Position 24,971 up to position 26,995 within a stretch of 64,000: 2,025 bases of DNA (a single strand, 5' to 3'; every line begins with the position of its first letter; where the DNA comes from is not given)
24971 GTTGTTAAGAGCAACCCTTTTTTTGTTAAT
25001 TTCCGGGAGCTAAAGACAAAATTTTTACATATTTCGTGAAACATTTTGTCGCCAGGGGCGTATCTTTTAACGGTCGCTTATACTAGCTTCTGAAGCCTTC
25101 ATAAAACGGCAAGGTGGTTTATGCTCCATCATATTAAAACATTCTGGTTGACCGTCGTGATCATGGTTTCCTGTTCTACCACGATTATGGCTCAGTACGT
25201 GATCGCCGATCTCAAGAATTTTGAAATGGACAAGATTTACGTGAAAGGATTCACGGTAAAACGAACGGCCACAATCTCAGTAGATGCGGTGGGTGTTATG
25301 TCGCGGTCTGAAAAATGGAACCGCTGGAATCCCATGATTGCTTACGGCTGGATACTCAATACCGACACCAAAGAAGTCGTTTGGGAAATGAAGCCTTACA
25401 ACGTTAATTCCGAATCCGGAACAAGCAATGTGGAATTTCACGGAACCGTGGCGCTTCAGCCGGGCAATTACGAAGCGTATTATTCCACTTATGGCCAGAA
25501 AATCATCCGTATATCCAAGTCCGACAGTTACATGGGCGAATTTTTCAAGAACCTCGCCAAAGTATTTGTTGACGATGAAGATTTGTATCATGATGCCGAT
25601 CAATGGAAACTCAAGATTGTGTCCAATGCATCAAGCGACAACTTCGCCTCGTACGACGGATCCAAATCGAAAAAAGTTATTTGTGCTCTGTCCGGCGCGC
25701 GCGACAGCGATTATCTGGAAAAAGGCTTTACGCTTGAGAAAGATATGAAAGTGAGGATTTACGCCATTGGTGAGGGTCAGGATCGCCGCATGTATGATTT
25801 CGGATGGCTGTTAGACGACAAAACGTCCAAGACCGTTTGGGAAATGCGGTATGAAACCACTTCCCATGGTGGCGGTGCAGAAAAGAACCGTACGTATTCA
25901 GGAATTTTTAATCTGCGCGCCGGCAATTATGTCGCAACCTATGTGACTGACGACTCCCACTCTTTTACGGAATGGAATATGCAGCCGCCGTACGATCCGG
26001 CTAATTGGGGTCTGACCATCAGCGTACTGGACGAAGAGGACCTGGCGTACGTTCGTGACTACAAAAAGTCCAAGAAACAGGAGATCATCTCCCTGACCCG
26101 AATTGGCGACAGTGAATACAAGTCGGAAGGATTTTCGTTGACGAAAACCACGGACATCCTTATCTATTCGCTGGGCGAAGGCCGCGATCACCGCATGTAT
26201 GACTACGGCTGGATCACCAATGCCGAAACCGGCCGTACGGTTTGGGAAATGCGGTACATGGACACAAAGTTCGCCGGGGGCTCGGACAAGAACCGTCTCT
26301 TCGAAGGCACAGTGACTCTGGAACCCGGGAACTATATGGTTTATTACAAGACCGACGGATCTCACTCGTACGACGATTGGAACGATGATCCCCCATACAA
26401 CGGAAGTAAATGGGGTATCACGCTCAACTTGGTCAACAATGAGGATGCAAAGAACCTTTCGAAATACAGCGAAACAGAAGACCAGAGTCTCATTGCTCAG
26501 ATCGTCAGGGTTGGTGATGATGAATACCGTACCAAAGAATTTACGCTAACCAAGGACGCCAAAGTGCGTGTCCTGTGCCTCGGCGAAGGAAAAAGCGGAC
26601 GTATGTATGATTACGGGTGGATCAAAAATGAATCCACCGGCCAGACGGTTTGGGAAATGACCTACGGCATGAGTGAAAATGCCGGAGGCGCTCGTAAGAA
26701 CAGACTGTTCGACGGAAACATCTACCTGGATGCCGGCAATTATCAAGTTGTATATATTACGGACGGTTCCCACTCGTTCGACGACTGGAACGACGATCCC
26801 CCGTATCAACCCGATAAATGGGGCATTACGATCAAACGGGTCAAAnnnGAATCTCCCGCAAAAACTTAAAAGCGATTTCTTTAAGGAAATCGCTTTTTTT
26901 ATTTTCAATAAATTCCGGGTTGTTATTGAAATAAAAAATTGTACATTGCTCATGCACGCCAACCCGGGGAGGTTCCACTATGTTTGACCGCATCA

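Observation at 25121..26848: Secreted protein composed entirely of four tandem ~135 aa repeats of an unrecognised domain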

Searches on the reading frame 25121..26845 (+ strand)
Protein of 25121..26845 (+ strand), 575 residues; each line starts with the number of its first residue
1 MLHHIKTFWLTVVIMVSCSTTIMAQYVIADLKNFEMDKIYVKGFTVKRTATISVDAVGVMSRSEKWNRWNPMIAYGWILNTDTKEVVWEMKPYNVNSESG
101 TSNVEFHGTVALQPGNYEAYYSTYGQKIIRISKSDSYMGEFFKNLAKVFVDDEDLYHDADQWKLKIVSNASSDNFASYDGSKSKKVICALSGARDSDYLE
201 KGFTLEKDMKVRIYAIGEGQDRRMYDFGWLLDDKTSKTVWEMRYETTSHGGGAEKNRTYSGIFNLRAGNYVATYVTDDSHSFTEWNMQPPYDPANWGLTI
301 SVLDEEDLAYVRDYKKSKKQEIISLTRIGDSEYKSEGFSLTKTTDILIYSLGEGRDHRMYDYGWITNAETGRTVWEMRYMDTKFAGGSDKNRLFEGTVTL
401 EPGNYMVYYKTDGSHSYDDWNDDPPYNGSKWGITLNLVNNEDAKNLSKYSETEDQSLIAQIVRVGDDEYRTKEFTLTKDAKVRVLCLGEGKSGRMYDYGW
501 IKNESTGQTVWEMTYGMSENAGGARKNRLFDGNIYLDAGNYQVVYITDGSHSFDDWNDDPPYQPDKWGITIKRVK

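Call 3: search_protein_families(library=pfam, proteins=[window:25121-26845:+], max_evalue=10)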
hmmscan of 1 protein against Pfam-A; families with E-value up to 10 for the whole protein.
window:25121-26845:+ (575 aa): 4 families
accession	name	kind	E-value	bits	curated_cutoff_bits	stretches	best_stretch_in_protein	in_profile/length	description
PF19738.4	DUF6227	-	4.6e-06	26.9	25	1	218-259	50-89/227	Family of unknown function (DUF6227)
PF16561.11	AMPK1_CBM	-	9.4e-05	23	26.8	1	511-555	23-61/85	Glycogen recognition site of AMP-activated protein kinase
PF22072.2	FAP42_B3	-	0.17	12.3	27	1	396-429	95-127/156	FAP42 domain B3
PF00397.32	WW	-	4.3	7.9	26.9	0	503-512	20-29/31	WW domain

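Call 4: search_protein_families(library=ncbifam, proteins=[window:25121-26845:+], max_evalue=10)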
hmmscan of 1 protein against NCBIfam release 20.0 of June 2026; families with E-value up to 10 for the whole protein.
window:25121-26845:+ (575 aa): 1 family
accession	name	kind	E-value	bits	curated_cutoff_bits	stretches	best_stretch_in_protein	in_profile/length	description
NF033180.1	AAC_3_VIII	exception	0.44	9.7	560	0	416-433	69-86/286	aminoglycoside N-acetyltransferase AAC(3)-VIII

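Call 5: search_solved_structures(query=window:25121-26845:+, max_evalue=10)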
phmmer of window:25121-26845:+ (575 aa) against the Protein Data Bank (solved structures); distinct sequences matched with E-value up to 10: 2.
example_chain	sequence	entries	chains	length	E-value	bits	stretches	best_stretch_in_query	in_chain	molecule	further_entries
8rh0_H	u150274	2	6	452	0.15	13.7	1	477-537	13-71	HDIT102 Fab heavy chain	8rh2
7yx0_A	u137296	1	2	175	0.85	11.3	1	343-428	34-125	Putative regulatory protein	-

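Call 8: find_homologous_proteins(query=window:25121-26845:+)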
Query window:25121-26845:+ (575 aa): 3570 proteins with E <= 0.001 among 8000 candidates; the best 120 are listed.
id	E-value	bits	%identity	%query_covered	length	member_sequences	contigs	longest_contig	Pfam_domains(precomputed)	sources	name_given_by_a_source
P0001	0.0e+0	1185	87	100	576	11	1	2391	-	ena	-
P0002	0.0e+0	1138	82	100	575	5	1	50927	PF19738.5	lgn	-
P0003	0.0e+0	1127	81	100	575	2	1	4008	-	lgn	-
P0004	1.6e-293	993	71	99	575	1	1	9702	-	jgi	jgi:hypothetical protein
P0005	2.0e-281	953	67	99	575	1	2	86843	-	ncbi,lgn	-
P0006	3.2e-280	949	69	99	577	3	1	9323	-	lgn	-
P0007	3.6e-269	912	66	98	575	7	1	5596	-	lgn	-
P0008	1.1e-261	888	63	100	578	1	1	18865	-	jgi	-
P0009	4.5e-257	872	63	98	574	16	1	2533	-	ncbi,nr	ncbi:MAG TPA: hypothetical protein PLC94_12065, partial [bacterium]|nr:hypothetical protein [bacteri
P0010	3.2e-255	866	62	98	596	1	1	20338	-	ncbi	-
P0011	2.7e-250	850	62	97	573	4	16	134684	-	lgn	-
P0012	9.3e-241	819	59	99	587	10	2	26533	-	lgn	-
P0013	1.6e-239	814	59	98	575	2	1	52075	PF16561.12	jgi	jgi:hypothetical protein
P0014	1.9e-238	811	61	96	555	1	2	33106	PF16561.12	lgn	-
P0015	2.1e-238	811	59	98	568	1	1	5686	PF16561.12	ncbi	-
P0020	2.3e-215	735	53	98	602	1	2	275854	-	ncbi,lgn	-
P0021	8.3e-194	664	38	98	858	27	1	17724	PF25942.1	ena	-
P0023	2.5e-188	645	32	99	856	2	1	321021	-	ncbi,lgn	-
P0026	9.2e-172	591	39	98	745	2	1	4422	PF16561.12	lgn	-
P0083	6.4e-139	482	41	100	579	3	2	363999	-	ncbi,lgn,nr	ncbi:MAG: hypothetical protein H6627_06910 [Calditrichae bacterium]|nr:hypothetical protein [Calditr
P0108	1.2e-136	475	35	98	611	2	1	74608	-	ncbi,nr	ncbi:MAG: hypothetical protein HYR77_04580 [Ignavibacteria bacterium]|nr:hypothetical protein [Ignav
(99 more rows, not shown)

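Call 13: search_protein_families(library=pfam, alignment_id=A2, max_evalue=0.01)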
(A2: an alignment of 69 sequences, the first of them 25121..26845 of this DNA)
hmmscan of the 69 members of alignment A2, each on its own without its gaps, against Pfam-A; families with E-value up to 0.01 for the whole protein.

A. member 1, window:25121-26845:+ (575 aa): 2 families
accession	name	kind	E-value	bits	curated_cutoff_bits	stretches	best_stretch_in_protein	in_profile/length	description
PF19738.4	DUF6227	-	4.6e-06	26.9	25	1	218-259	50-89/227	Family of unknown function (DUF6227)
PF16561.11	AMPK1_CBM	-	9.4e-05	23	26.8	0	511-555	23-61/85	Glycogen recognition site of AMP-activated protein kinase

B. families by the number of members that match (of 69 scanned): 15 families
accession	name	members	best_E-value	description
PF16561.11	AMPK1_CBM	24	1.3e-07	Glycogen recognition site of AMP-activated protein kinase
PF19738.4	DUF6227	12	4.6e-06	Family of unknown function (DUF6227)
PF14660.12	DUF4458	7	0.00019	Domain of unknown function (DUF4458)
PF16405.10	DUF5013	6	0.00018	Domain of unknown function (DUF5013)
PF20583.3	DUF6786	5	0.00046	Family of unknown function (DUF6786)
PF22058.2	X25_BaPul_like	4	0.00017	Pullulanase X25 domain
PF05915.17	TMEM_230_134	2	0.0047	Transmembrane proteins 230/134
PF15590.11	Imm27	1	0.002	Immunity protein 27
PF02732.21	ERCC4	1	0.0022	ERCC4 domain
PF22072.2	FAP42_B3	1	0.003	FAP42 domain B3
PF15915.11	BAT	1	0.005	GAF and HTH_10 associated domain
PF09070.16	PFU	1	0.0051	PFU (PLAA family ubiquitin binding)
PF16803.11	DRE2_N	1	0.0063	Fe-S cluster assembly protein DRE2 N-terminus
PF24547.1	DUF7601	1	0.007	Domain of unknown function (DUF7601)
PF15711.10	ILEI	1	0.008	Interleukin-like EMT inducer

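Call 14: find_encoding_contigs(protein=window:25121-26845:+, flank=10000, max_places=4)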
Protein window:25121-26845:+ (575 aa): no gene with exactly this product is on record in the collection.

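Call 15: find_encoding_contigs(protein=P0020, flank=8000, max_places=3)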
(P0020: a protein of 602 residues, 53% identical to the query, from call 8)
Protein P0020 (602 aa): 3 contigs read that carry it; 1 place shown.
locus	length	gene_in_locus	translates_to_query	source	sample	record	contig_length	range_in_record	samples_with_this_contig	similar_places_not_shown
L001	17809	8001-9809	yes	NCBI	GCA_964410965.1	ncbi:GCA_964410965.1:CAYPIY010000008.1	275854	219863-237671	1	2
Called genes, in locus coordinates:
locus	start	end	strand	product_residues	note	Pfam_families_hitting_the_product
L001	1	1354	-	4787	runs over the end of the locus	PF13860:FlgD_ig, PF18962:Por_Secre_tail (weak)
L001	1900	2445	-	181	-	PF13302:Acetyltransf_3, PF13420:Acetyltransf_4, PF00583:Acetyltransf_1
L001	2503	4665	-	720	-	PF01734:Patatin, PF07244:POTRA (faint), PF19143:Omp85_2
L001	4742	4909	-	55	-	-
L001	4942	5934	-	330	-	PF00493:MCM (faint), PF20030:bpMoxR, PF07726:AAA_3, PF07728:AAA_5, PF17863:AAA_lid_2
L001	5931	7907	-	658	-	PF01590:GAF, PF13185:GAF_2, PF13492:GAF_3, PF07228:SpoIIE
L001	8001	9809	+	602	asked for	-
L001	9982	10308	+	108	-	-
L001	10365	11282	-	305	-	PF01145:Band_7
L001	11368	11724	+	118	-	-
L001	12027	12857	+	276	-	PF00483:NTP_transferase, PF12804:NTP_transf_3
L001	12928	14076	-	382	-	PF02638:GHL10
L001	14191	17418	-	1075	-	PF00873:ACR_tran, PF03176:MMPL (faint)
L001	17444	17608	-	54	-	-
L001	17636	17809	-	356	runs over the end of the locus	PF25917:BSH_RND, PF25997:BSH_YhbJ (faint), PF25954:Beta-barrel_RND_2, PF25967:RND-MFP_C (weak), PF25975:CzcB_C (faint)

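Call 18: find_encoding_contigs(protein=P0083, flank=8000, max_places=2)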
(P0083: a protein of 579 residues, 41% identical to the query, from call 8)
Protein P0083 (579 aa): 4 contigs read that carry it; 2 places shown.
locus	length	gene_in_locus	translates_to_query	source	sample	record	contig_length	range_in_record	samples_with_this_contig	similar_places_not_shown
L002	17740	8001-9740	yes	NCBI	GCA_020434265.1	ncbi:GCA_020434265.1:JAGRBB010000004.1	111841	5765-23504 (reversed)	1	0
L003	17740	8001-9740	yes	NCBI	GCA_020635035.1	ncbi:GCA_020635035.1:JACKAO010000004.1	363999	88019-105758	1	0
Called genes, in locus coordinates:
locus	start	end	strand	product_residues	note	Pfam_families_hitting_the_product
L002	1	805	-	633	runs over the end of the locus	PF01558:POR, PF01855:POR_N, PF17147:PFOR_II (weak)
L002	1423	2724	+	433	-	PF04055:Radical_SAM, PF13186:SPASM (weak), PF02810:SEC-C (weak)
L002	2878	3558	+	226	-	PF03544:TonB_C (weak)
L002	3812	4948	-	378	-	PF03372:Exo_endo_phos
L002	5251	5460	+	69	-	-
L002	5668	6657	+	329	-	PF13349:DUF4097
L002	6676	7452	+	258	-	-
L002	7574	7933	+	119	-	-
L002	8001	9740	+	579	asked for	-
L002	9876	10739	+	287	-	PF00520:Ion_trans, PF07885:Ion_trans_2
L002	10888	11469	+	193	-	PF04542:Sigma70_r2, PF08281:Sigma70_r4_2, PF04545:Sigma70_r4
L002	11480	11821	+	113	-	-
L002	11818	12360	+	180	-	-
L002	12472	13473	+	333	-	-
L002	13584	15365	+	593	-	PF01401:Peptidase_M2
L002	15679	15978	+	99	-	PF01381:HTH_3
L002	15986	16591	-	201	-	PF23914:TPR_CcmH_CycH (weak), PF00515:TPR_1 (weak), PF13424:TPR_12, PF13424:TPR_12 (weak), PF00515:TPR_1, PF07719:TPR_2 (weak), PF13371:TPR_9, PF13414:TPR_11, +7 more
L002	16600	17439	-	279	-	PF02735:Ku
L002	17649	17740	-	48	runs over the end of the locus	-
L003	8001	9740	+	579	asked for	-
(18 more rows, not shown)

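Call 19: find_encoding_contigs(protein=P0108, flank=8000, max_places=2)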
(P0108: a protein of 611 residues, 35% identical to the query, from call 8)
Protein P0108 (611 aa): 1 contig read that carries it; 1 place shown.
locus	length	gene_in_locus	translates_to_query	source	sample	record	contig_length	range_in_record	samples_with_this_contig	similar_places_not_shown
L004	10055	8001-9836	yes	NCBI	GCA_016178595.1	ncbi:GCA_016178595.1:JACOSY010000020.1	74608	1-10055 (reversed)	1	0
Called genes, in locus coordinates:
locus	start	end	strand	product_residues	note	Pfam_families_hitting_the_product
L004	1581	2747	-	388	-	PF01969:Ni_insertion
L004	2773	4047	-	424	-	PF04413:Glycos_transf_N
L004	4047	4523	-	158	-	PF03473:MOSC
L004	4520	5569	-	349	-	PF01075:Glyco_transf_9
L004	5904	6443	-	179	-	PF01661:Macro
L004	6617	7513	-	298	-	-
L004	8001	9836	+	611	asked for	-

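Call 20: find_encoding_contigs(protein=P0023, flank=8000, max_places=2)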
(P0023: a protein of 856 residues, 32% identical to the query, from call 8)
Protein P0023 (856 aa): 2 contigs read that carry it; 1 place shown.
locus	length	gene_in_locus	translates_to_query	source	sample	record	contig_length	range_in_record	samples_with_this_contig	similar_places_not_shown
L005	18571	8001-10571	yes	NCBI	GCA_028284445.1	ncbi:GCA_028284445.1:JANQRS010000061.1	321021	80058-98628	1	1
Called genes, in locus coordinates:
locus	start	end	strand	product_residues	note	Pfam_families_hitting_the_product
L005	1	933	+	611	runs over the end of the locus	PF00664:ABC_membrane, PF00005:ABC_tran, PF02463:SMC_N (weak)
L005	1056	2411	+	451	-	-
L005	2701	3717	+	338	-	PF04055:Radical_SAM, PF13186:SPASM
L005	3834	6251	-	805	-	PF15902:Sortilin-Vps10 (weak), PF18962:Por_Secre_tail (faint)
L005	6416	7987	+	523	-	PF18939:DUF5686, PF01103:Omp85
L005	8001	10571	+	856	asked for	-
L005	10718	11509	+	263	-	PF13349:DUF4097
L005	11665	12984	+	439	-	PF17660:BTRD1 (weak)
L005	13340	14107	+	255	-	PF13175:AAA_15 (faint), PF00005:ABC_tran, PF13304:AAA_21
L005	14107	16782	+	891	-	PF23357:DUF7088, PF09822:ABC_transp_aux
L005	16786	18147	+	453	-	PF14238:DUF4340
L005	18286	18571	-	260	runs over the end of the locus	-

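Call 21: predict_structure(alignment_id=A2)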
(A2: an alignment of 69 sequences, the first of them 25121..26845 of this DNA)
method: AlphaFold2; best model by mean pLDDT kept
length: 575 residues; sequences in the alignment: 69
mean_pLDDT: 87.9   pTM: 0.74
mean pLDDT of the five models: 87.9, 87.6, 87.2, 86.6, 86.3
residues with pLDDT >= 90: 360; 70-90: 163; 50-70: 30; < 50: 22
segments of 3 or more residues with pLDDT < 50: 129-150
pLDDT, mean of each block of 10 residues (from residue 1): 80 76 79 92 95 96 69 93 94 91 94 96 71 41 43 77 95 89 87 87 97 94 91 92 94 92 97 85 80 94 95 90 93 92 96 90 90 90 86 94 94 78 86 95 93 85 91 95 94 94 96 94 89 95 91 75 89 87
secondary structure, 60 per line:
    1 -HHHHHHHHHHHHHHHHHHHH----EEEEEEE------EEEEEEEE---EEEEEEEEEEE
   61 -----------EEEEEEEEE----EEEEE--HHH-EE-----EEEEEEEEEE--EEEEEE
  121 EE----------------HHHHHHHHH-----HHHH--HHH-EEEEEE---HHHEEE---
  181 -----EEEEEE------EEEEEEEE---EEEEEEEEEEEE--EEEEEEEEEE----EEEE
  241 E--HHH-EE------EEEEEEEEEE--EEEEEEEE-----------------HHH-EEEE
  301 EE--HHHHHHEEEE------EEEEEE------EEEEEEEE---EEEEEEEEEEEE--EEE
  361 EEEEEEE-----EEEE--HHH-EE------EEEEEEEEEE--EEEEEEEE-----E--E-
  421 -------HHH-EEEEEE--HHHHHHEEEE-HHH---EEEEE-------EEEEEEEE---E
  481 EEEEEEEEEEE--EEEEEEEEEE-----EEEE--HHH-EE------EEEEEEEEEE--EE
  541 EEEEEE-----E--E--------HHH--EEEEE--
elements in order: H2-21 E26-32 E39-46 E50-60 E72-80 E85-89 E103-112 E115-122 H139-147 H153-156 E163-168 E175-177 E186-191 E198-205 E209-220 E223-232 E237-241 E256-265 E268-275 E297-302 H305-310 E311-314 E321-326 E333-340 E344-355 E358-367 E373-376 E391-400 E403-410 E432-437 H440-445 E446-449 E457-461 E469-476 E480-491 E494-503 E509-512 E527-536 E539-546 E569-573

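Call 26: fold_search(model_id=the predicted structure, library=pdb)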
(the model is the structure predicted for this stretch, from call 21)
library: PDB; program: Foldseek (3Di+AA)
matches with E <= 10: 1568; with E <= 0.001: 15
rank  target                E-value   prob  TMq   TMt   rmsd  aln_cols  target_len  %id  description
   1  7sqc_1D               4.1e-07  1.00  0.26  0.12  11.7       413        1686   12  Ciliary C1 central pair apparatus isolated from Chlamydomonas reinhardtii (released 2022-04-13)
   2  8h3u_A                5.1e-07  0.97  0.12  0.12  23.2       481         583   10  Inhibitor-bound EP, polyA model (released 2022-11-23)
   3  5iku                  3.1e-06  1.00  0.14  0.28  18.0       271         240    9  Crystal structure of the Hathewaya histolytica ColG tandem collagen-binding domain s3as3b in the presence of calcium at  (released 2017-03-15)
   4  9h99                  2.8e-05  0.84  0.14  0.08  22.9       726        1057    7  Native structure of the full-length pesticidal protein Cry1Ca18 at pH7, from crystals formed in vivo (released 2025-11-12)
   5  7sqc_1C               3.3e-05  1.00  0.24  0.11  12.5       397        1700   10  Ciliary C1 central pair apparatus isolated from Chlamydomonas reinhardtii (released 2022-04-13)
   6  4zch_A                3.5e-05  0.98  0.18  0.22  18.9       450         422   10  Single-chain human APRIL-BAFF-BAFF Heterotrimer (released 2015-05-13)
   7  4zch_B                5.8e-05  0.92  0.17  0.21  18.5       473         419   12  Single-chain human APRIL-BAFF-BAFF Heterotrimer (released 2015-05-13)
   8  9eui_Q                8.6e-05  0.35  0.12  0.08  34.1       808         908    7  Cryo-EM structure of Staphylococcus aureus bacteriophage phi812 baseplate in the post-contraction state - complete (released 2025-04-09)
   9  5x7o_A                9.7e-05  0.41  0.12  0.07  24.9       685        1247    8  Crystal structure of Paenibacillus sp. 598K alpha-1,6-glucosyltransferase (released 2017-07-26)
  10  7jfs                  1.4e-04  0.35  0.11  0.08  21.9       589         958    7  The structure of the CBM32-1, CBM32-2, and M60 catalytic domains from Clostridium perfringens ZmpB (released 2021-02-03)
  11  9en2_A                3.0e-04  0.99  0.14  0.29  17.0       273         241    9  Crystal structure of the metalloproteinase enhancer PCPE-1 complexed with nanobodies VHH-H4 and VHH-I5 (released 2024-07-03)
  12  5ckn_A                3.5e-04  0.97  0.14  0.26  21.0       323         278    8  The CUB1-EGF-CUB2 domains of rat MBL-associated serine protease-2 (MASP-2) bound to Ca2+ (released 2017-01-18)
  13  6v4s_D                6.2e-04  0.41  0.12  0.12  23.7       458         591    7  A Closed pore conformation of a Pentameic ligand-gated ion channel with additional N-terminal domain (released 2020-06-03)
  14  3wnn_A                8.2e-04  0.72  0.12  0.10  19.5       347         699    9  D308A mutant of Bacillus circulans T-3040 cycloisomaltooligosaccharide glucanotransferase complexed with isomaltooctao (released 2014-02-05)
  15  9seg                  9.2e-04  0.09  0.09  0.06  26.0       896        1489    8  Mouse otoferlin (216-1931) in the lipid-free Ca2+-bound state, "open" conformation (class 1) (released 2025-11-05)
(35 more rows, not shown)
